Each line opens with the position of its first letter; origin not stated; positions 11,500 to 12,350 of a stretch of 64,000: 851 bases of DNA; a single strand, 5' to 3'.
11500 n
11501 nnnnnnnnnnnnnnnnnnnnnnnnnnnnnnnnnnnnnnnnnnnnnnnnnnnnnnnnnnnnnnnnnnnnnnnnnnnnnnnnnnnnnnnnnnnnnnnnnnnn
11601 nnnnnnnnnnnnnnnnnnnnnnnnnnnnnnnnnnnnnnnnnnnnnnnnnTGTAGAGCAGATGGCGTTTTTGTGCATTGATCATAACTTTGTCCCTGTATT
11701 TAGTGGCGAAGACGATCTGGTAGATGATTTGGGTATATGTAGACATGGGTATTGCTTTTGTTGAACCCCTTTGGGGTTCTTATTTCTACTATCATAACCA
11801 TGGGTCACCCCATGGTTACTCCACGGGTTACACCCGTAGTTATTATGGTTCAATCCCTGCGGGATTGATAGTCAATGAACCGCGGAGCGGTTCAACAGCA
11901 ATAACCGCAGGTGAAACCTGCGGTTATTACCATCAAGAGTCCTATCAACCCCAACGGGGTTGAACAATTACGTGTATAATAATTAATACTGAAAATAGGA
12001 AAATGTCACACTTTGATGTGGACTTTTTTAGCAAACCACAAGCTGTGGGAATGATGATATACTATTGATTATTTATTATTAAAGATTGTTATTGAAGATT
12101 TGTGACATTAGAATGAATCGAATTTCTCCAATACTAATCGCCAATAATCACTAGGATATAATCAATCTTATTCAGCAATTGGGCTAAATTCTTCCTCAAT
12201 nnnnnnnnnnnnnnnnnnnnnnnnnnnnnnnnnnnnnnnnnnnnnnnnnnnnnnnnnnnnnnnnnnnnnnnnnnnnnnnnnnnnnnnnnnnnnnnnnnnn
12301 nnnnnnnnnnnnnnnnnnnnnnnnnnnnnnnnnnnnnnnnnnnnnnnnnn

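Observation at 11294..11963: RAYT-like Y1 transposase gene preceded by seven back-to-back AACC...GGTT hairpins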

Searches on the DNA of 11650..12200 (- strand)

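Call 29: build_rna_model(alignment_id=A3)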
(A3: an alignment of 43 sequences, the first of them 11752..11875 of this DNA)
Model R1 built from alignment A3 (43 sequences, 228 columns); structure: RNAalifold consensus.
model positions 115; base pairs 17; branch points 2; effective number of sequences 10.46; information 0.59 bits per position. Calibrated on 0.2 Mb of random sequence (short: E-values are rough).
structure used (alignment columns):
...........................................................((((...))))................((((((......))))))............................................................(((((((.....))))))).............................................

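Call 30: search_with_rna_model(model_id=R1, source=window, max_evalue=10, filters=off, show_alignments=4)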
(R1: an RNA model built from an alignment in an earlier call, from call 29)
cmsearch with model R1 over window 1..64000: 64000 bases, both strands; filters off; matches with E-value up to 10: 9.
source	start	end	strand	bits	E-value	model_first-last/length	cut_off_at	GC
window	11753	11887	-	80.4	1e-16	1-115/115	no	0.47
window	11857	11972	+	80.1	1.2e-16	1-115/115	no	0.5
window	14565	14673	+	17.9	0.049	1-115/115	no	0.25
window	11906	11929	-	14.4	0.33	43-66/115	no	0.5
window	34131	34209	-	13.5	0.51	1-115/115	no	0.24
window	3931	4021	+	13.2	0.61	1-115/115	no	0.34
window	11945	12034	-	12.5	0.88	1-115/115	no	0.33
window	8382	8484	-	9.7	4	1-115/115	no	0.32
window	38915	39080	-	8.7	6.8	1-115/115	no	0.42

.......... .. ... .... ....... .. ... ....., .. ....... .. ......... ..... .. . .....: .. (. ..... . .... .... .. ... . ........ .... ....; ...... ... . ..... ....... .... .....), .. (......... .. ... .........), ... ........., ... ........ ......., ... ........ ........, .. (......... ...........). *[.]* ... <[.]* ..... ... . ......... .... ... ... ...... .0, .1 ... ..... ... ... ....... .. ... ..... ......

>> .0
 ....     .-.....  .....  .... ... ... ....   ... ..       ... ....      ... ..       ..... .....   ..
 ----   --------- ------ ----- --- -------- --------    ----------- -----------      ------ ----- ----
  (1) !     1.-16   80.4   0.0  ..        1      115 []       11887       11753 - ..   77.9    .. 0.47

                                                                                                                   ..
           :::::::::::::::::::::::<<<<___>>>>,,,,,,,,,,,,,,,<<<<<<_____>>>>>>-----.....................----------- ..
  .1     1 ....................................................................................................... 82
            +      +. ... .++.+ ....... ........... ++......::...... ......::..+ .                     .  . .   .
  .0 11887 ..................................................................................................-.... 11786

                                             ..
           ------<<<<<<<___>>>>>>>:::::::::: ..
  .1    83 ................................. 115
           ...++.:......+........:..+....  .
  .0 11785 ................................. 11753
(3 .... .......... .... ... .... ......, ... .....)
